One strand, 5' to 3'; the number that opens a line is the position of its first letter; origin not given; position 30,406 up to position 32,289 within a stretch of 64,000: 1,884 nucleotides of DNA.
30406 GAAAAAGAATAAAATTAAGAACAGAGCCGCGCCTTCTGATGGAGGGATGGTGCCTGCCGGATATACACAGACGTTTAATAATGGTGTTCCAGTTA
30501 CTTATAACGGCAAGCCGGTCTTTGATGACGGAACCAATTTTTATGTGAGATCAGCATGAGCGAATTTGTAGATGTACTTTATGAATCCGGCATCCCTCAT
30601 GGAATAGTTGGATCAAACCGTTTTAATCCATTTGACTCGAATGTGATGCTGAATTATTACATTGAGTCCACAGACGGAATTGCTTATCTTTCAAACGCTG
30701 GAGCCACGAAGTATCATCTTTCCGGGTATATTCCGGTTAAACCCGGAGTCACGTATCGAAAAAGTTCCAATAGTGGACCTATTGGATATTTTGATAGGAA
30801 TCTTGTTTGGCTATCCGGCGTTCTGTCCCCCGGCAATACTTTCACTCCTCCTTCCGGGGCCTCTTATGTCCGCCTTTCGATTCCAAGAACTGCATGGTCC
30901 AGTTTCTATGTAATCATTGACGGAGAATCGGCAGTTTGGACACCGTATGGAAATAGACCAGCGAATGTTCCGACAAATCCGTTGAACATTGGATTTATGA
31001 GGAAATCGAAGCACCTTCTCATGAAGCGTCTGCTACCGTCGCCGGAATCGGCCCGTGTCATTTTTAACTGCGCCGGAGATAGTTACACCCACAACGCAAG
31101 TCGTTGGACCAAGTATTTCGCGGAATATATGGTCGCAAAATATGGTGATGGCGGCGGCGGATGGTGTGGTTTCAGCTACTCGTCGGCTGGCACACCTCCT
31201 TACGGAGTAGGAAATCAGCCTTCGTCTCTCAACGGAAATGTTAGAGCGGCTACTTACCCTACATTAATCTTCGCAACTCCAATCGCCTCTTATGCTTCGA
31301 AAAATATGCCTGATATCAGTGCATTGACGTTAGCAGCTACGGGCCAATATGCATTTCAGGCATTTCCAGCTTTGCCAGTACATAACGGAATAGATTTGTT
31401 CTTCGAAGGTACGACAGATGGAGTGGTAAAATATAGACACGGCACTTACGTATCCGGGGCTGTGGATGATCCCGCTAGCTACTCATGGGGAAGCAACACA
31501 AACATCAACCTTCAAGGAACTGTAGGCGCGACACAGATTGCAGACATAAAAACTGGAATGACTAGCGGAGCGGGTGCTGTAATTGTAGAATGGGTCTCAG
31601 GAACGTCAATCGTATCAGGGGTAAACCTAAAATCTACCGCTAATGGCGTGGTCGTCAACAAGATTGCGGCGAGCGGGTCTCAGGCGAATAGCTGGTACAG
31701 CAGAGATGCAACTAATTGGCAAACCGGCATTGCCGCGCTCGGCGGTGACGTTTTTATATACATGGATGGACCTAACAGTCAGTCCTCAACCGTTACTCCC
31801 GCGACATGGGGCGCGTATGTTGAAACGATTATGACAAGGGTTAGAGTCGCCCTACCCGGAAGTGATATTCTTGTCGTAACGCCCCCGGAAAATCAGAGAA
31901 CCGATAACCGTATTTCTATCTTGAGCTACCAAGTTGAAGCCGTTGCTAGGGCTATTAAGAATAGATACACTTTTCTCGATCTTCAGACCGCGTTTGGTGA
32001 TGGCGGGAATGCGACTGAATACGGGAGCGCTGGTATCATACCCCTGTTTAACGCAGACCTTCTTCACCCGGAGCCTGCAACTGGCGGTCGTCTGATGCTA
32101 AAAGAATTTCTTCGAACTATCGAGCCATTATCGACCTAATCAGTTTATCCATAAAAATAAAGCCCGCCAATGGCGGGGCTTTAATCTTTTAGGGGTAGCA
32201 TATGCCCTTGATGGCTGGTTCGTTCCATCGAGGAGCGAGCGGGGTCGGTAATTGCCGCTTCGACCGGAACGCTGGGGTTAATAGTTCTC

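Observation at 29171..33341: Tail-fibre cassette shuffling: duplicated hairpin-promoter element, split adaptor, a 120-bp 3' relic and an adjacent HNH endonuclease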

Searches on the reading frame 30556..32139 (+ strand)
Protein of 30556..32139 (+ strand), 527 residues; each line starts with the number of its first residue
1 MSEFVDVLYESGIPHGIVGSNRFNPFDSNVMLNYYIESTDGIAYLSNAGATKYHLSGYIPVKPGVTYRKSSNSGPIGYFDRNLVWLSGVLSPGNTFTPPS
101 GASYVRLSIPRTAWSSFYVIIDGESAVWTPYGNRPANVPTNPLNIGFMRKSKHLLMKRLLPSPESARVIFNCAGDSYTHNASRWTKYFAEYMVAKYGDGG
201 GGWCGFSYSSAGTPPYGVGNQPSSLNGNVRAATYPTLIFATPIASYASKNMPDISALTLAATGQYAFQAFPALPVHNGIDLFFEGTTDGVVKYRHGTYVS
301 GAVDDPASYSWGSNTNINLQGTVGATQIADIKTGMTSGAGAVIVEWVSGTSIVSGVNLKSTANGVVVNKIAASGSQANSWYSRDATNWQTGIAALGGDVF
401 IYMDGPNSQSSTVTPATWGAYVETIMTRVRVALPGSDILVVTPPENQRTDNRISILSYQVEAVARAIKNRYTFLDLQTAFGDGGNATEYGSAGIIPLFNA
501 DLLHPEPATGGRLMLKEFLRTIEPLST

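Call 7: search_protein_families(library=pfam, proteins=[window:30556-32139:+], max_evalue=0.01)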
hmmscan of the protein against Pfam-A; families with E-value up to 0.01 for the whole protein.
window:30556-32139:+ (527 aa): 0 families

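Call 9: search_protein_families(library=phrogs, proteins=[window:30556-32139:+], max_evalue=0.01)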
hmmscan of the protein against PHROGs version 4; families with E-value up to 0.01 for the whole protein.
window:30556-32139:+ (527 aa): 4 families
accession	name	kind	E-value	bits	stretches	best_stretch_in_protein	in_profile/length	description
phrog_38670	-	tail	1.5e-53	182.8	1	147-525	912-1278/1280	tail fiber protein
phrog_14987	-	unknown function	5.5e-09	36.1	1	329-450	437-560/625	-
phrog_11541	-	unknown function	3e-08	33.5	1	29-462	478-765/832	-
phrog_19519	-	connector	8.4e-06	25.5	1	33-116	258-469/714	neck protein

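Call 10: search_dna_similar(query=window:30556-32139:+, collection=phages, mode=protein, max_rows=30)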
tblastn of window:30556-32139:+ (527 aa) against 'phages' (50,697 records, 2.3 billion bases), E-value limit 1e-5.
Records with a match: 20; places in all: 20; records where one place covers at least 80% of the query: 18.
Best place of each record, by identity: <60% 20.
By first word of the organism name: Klebsiella 16; Proteus 2; Streptococcus 2.
By host as written in the record: Klebsiella pneumoniae 10; Klebsiella pneumoniae capsular type K1 2; Proteus mirabilis 2; Streptococcus parauberis KCTC_11537 2; Klebsiella variicola 1; Klebsiella pneumoniae AJ218 1; Klebsiella pneumoniae O4 1; Klebsiella pneumoniae CU616 1.
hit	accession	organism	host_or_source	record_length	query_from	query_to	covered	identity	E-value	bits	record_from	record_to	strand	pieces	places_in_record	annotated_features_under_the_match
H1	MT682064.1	Klebsiella virus KpV2811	Klebsiella pneumoniae capsular type K1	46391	24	522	95%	32.2%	4e-46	179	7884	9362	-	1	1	hypothetical protein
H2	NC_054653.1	Klebsiella virus KpV2811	Klebsiella pneumoniae capsular type K1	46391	24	522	95%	32.2%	4e-46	179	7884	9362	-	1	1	tail fiber protein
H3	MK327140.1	Klebsiella phage YX3973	Klebsiella pneumoniae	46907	24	522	95%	31.8%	2e-45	177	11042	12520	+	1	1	putative tail fiber protein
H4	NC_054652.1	Klebsiella phage YX3973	Klebsiella pneumoniae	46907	24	522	95%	31.8%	2e-45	177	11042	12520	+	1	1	tail fiber protein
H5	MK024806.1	Proteus phage Mydo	Proteus mirabilis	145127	3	527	100%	30.2%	9e-45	175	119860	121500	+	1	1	hypothetical protein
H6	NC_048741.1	Proteus phage Mydo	Proteus mirabilis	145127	3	527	100%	30.2%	9e-45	175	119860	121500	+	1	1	tail fiber protein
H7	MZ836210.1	Klebsiella phage BUCT541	Klebsiella pneumoniae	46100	24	522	95%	31.6%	3e-45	177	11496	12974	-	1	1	putative tail fiber protein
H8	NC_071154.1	Klebsiella phage BUCT541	Klebsiella pneumoniae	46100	24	522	95%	31.6%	3e-45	177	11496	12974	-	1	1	putative tail fiber protein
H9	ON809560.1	Klebsiella phage pKp383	Klebsiella pneumoniae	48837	19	522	96%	30.8%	9e-47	181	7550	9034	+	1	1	hypothetical protein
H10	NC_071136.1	Klebsiella phage pKp383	Klebsiella pneumoniae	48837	19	522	96%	30.8%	9e-47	181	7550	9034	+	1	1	tail protein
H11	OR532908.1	Klebsiella phage RCIP0114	Klebsiella pneumoniae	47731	19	522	96%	30.6%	1e-46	181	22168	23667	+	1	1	hypothetical protein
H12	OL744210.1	Klebsiella phage vB_KvaS_F1M1D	Klebsiella variicola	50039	3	527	100%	29.2%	2e-39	159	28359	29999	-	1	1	putative tail fiber protein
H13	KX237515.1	Klebsiella phage vB_KpnS_KpV522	Klebsiella pneumoniae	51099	3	527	100%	29.0%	5e-38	155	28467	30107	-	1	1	putative tail fiber protein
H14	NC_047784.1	Klebsiella phage vB_KpnS_KpV522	Klebsiella pneumoniae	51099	3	527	100%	29.0%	5e-38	155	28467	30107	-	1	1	tail fiber protein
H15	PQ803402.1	Klebsiella phage PIN1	Klebsiella pneumoniae AJ218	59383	3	527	100%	28.8%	3e-41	164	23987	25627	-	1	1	tail fiber protein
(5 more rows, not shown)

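Call 15: find_encoding_contigs(protein=window:30556-32139:+, flank=10000, max_places=10)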
Protein window:30556-32139:+ (527 aa): 5 contigs read that carry it; 1 place shown.
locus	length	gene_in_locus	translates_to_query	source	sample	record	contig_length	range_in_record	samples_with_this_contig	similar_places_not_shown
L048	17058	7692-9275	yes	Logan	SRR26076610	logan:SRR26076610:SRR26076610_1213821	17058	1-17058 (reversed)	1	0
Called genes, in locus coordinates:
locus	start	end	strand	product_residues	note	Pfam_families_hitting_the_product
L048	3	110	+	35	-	?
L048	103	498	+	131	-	-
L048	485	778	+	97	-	-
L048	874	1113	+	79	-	PF25708:Phage_T7_Gp5_9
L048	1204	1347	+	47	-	-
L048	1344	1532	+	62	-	-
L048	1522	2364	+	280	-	PF01145:Band_7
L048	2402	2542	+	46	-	-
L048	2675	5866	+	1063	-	PF19263:DUF5906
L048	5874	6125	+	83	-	-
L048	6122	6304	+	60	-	-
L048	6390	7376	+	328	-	-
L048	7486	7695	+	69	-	-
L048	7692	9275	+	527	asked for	-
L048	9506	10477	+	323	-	-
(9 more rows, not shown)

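Call 28: find_related_loci(query=window:30556-32139:+, collection=viral_contigs, flank=8000)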
Query window:30556-32139:+ (527 aa) in viral_contigs; peptide patterns used: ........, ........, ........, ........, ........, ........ (x = any residue, [..] = any of these).
5 stretches matched a pattern, but none encodes a relative of the query by tblastn (E <= 1e-3).

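Call 32: find_homologous_proteins(query=window:30556-32139:+, max_evalue=0.00001)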
Query window:30556-32139:+ (527 aa): 31 proteins with E <= 0.00001 among 8000 candidates.
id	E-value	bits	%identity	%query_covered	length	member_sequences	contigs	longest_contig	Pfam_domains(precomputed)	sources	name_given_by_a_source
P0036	0.0e+0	1197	100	100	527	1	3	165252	-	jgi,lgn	jgi:hypothetical protein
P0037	1.3e-249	847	70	100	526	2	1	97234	-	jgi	-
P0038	5.9e-206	703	62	97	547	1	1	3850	-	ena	-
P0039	3.5e-169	582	51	100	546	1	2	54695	-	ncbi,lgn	-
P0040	1.3e-167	577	50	100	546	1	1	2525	PF13472.13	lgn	-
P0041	1.3e-146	507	50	96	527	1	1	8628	-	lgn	-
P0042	5.5e-140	486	47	96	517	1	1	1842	-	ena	-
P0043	3.3e-128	447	41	95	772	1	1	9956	PF13472.13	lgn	-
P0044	7.8e-128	446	44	96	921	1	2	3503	PF13472.13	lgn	-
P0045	9.0e-127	442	52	72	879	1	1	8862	-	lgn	-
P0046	3.1e-119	417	50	72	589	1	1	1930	-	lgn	-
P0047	1.7e-115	405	51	72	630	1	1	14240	PF13472.13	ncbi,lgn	ncbi:MAG: GDSL-type esterase/lipase family protein [Sphingobium sp.]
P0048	1.8e-114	401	49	72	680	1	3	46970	PF13472.13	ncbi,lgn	-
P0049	1.8e-112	395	41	97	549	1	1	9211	-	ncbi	-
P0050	2.5e-112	394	42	96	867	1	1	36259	-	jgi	jgi:hypothetical protein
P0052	2.6e-110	388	49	76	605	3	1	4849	PF13472.13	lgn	-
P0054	5.8e-92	327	38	97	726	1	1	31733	PF13472.13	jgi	jgi:hypothetical protein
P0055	2.2e-81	292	36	96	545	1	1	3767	PF13472.13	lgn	-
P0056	3.3e-78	282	42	72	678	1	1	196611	PF13472.13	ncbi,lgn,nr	ncbi:MAG: SGNH/GDSL hydrolase family protein [Mesorhizobium sp.]|nr:MAG: SGNH/GDSL hydrolase family 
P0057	4.3e-78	281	40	73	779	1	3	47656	PF13472.13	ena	-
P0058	2.8e-72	262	41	72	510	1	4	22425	PF13472.13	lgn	-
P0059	8.6e-69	251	34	95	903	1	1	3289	PF13472.13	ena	-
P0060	1.0e-68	250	41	72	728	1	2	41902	PF13472.13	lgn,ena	-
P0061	2.2e-64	236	40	72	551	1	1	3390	PF13472.13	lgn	-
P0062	5.3e-64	235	39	72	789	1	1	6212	PF13472.13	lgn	-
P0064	3.7e-56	209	35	88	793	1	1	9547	PF13472.13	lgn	-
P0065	6.1e-48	182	32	89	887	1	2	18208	PF13472.13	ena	-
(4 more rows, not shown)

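Call 33: find_encoding_contigs(protein=P0037, flank=10000, max_places=4)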
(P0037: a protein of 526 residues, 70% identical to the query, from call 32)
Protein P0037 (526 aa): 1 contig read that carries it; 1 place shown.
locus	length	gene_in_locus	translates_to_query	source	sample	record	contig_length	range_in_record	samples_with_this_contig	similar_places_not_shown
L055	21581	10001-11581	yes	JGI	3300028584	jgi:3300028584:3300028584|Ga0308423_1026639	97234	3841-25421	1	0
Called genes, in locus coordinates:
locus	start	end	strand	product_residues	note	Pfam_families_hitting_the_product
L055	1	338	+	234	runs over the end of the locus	PF02796:HTH_7 (faint)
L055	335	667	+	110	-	-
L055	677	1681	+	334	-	PF01467:CTP_transf_like, PF00293:NUDIX, PF22327:Nudt16-like (weak)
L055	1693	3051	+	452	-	PF18127:NAMPT_N, PF04095:NAPRTase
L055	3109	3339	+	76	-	-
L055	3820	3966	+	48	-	-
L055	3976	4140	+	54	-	-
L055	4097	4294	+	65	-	-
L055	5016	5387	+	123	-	-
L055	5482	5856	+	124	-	PF11645:PDDEXK_5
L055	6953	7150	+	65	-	-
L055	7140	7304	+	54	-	-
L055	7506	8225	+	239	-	PF18780:HNH_repeat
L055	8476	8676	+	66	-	-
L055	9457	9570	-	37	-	-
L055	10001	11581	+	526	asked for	-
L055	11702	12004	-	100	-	-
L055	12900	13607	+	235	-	PF18780:HNH_repeat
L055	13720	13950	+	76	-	-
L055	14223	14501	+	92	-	-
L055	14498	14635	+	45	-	-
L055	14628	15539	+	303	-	-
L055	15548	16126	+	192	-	-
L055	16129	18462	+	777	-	-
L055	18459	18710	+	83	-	-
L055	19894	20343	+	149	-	PF04308:RNaseH_like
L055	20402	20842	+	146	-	-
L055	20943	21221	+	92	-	-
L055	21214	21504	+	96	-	PF02229:PC4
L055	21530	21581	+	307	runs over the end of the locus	PF01653:DNA_ligase_aden, PF03120:OB_DNA_ligase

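Call 34: find_encoding_contigs(protein=P0039, flank=10000, max_places=4)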
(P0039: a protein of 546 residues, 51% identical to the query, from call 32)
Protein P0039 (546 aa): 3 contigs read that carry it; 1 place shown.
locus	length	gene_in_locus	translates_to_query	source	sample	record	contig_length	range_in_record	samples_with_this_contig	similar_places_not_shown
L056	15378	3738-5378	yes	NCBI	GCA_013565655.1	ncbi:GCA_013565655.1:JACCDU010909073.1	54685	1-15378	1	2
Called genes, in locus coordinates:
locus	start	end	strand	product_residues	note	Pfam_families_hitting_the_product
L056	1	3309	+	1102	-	?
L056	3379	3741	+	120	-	-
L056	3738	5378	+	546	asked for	-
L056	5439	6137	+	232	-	PF13620:CarboxypepD_reg (faint)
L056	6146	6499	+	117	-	PF05939:Phage_min_tail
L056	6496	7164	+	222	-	PF05100:Phage_tail_L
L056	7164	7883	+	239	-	PF14464:Prok-JAB, PF00877:NLPC_P60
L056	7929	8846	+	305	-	-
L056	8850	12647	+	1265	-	PF24801:FNIII-A_GpJ, PF13550:Phage-tail_3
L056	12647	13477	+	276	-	-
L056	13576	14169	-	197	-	PF02511:Thy1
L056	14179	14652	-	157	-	PF00383:dCMP_cyt_deam_1, PF14437:MafB19-deam, PF14439:Bd3614-deam (faint)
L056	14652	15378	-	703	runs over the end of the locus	PF02463:SMC_N (faint), PF13476:AAA_23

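Call 43: search_solved_structures(query=window:30556-32139:+, max_evalue=1)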
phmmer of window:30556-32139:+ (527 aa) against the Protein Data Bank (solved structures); distinct sequences matched with E-value up to 1: 1.
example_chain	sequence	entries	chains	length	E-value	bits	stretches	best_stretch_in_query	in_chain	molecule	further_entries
4k3u_A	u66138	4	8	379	0.0028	19.6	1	353-448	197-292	GDSL-like Lipase/Acylhydrolase family protein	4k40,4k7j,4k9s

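Call 46: search_protein_families(library=ncbifam, proteins=[window:30556-32139:+], max_evalue=0.1)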
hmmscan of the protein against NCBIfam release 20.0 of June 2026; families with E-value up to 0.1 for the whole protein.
window:30556-32139:+ (527 aa): 0 families

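Call 71: predict_structure(alignment_id=A6)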
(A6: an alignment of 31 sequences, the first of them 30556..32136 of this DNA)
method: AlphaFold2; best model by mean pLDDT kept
length: 527 residues; sequences in the alignment: 31
mean_pLDDT: 87.6   pTM: 0.74
mean pLDDT of the five models: 87.6, 87.0, 86.8, 86.7, 84.3
residues with pLDDT >= 90: 350; 70-90: 123; 50-70: 19; < 50: 35
segments of 3 or more residues with pLDDT < 50: 1-19, 127-141
pLDDT, mean of each block of 10 residues (from residue 1): 28 36 80 93 83 91 91 93 92 92 95 86 61 35 76 96 97 94 93 97 96 95 95 98 95 97 98 97 98 98 98 98 97 95 99 98 97 93 97 98 91 89 96 96 77 77 83 85 62 81 86 91 81
secondary structure, 60 per line:
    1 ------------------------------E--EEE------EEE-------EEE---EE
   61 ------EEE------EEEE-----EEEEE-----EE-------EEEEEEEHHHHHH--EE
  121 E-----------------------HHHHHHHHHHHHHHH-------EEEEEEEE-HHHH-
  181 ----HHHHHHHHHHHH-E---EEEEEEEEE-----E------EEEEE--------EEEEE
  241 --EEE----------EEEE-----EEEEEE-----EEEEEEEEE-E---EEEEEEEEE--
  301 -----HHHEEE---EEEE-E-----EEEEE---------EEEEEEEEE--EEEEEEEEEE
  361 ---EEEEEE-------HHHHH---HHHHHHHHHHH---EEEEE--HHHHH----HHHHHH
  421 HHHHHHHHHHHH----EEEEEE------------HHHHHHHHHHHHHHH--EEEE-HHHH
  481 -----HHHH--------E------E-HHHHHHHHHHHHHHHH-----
elements in order: E34-36 E43-45 E53-55 E67-69 E76-79 E85-89 E104-110 H111-116 E119-121 H145-159 E167-174 H176-179 H185-196 E202-210 E223-227 E236-240 E243-245 E256-259 E265-270 E276-284 E290-298 E309-311 E315-318 E326-330 E340-348 E351-360 E364-369 H377-381 H385-395 E399-403 H406-410 H415-432 E437-442 H455-469 E472-475 H477-480 H486-489 H507-522

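Call 76: fold_search(model_id=the predicted structure, library=pdb)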
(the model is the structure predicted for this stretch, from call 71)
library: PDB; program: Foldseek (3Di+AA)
matches with E <= 10: 1210; with E <= 0.001: 60
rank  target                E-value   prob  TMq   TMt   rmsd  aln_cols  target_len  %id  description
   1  4k3u_B                8.6e-17  1.00  0.51  0.74   4.9       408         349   15  Peptidoglycan O-acetylesterase in action, 30 min (released 2014-09-03)
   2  4k3u_A                1.4e-16  1.00  0.49  0.71   5.2       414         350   16  Peptidoglycan O-acetylesterase in action, 30 min (released 2014-09-03)
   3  8gkd_A                6.1e-16  1.00  0.52  0.75   5.6       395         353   12  Crystal structure of the peptidoglycan O-acetylesterase Ape1 (amino acids 41-392) from Campylobacter jejuni (released 2024-03-20)
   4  8gkd_C                1.1e-15  1.00  0.52  0.75   5.3       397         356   13  Crystal structure of the peptidoglycan O-acetylesterase Ape1 (amino acids 41-392) from Campylobacter jejuni (released 2024-03-20)
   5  8gld_A                2.2e-15  1.00  0.53  0.74   4.2       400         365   13  Crystal structure of the peptidoglycan O-acetylesterase Ape1 (amino acids 22-392) from Campylobacter jejuni (released 2024-03-27)
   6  2wab_A                1.6e-09  1.00  0.23  0.34  11.8       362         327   12  Structure of an active site mutant of a family two carbohydrate esterase from Clostridium thermocellum in complex with (released 2009-03-24)
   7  2wao_A                4.1e-09  1.00  0.24  0.36  11.2       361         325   12  Structure of a family two carbohydrate esterase from Clostridium thermocellum in complex with cellohexaose (released 2009-10-06)
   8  2o14                  2.2e-08  1.00  0.27  0.37  12.2       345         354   16  X-Ray Crystal Structure of Protein YXIM_BACsu from Bacillus subtilis. Northeast Structural Genomics Consortium Target SR (released 2006-12-12)
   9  2waa                  3.7e-08  1.00  0.21  0.31  12.4       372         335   13  Structure of a family two carbohydrate esterase from Cellvibrio japonicus (released 2009-03-24)
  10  4xvh                  1.1e-06  1.00  0.23  0.34  11.4       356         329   11  Crystal structure of a Corynascus thermopiles (Myceliophthora fergusii) carbohydrate esterase family 2 (CE2) enzyme plus (released 2015-02-11)
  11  3skv_A                1.2e-06  1.00  0.23  0.31  10.8       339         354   12  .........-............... SsfX3 from a Tetracycline Biosynthetic Pathway (released 2011-10-05)
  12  8w7n                  2.2e-06  1.00  0.22  0.13  15.5       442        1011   10  Crystal structure of the in-cell Cry1Aa purified from Bacillus thuringiensis (released 2024-03-06)
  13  4w8j                  3.5e-06  1.00  0.22  0.13  15.5       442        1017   11  Structure of the full-length insecticidal protein Cry1Ac reveals intriguing details of toxin packaging into in vivo form (released 2014-09-17)
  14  3skv_B                3.8e-06  1.00  0.22  0.32  10.7       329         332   11  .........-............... SsfX3 from a Tetracycline Biosynthetic Pathway (released 2011-10-05)
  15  3u37_B                3.8e-06  1.00  0.20  0.26  12.7       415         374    8  An Acetyl Xylan Esterase (Est2A) from the Rumen Bacterium Butyrivibrio proteoclasticus. (released 2013-02-13)
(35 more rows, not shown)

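Call 78: get_annotated_region(hit=H2, flank=6000)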
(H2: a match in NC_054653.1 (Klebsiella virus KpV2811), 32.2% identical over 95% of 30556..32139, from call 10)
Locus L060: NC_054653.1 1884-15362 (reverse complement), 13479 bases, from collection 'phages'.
description: Klebsiella virus KpV2811, complete genome.
organism: Klebsiella virus KpV2811 (NCBI taxid 2759464)
taxonomy: Viruses; Duplodnaviria; Heunggongvirae; Uroviricota; Caudoviricetes
host: Klebsiella pneumoniae capsular type K1; source: sewage; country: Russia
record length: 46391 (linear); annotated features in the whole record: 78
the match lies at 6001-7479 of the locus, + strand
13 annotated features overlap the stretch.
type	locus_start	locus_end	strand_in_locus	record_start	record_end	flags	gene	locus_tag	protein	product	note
CDS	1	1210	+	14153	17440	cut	-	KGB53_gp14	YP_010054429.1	tail length tape measure protein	-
CDS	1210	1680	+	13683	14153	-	-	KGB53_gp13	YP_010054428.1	hypothetical protein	-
CDS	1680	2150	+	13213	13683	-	-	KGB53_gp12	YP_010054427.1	minor tail protein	-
CDS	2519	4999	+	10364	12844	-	-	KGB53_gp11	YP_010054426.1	tail protein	-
CDS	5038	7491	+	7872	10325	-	-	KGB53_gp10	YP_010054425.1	tail fiber protein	-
CDS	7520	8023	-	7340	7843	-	-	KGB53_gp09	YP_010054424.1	single strand DNA binding protein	-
CDS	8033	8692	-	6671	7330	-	-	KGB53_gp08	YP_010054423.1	Erf-like ssDNA annealing protein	-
CDS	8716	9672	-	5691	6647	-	-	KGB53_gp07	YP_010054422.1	exonuclease VIII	-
CDS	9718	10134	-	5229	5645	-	-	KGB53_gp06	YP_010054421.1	hypothetical protein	-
CDS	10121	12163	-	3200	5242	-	-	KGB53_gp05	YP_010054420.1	DEAD/DEAH box helicase family protein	-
CDS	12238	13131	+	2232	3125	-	-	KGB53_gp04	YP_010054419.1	DNA primase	-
CDS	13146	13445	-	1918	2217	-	-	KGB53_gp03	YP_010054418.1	hypothetical protein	-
CDS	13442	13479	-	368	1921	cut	-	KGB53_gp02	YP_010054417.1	DNA helicase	-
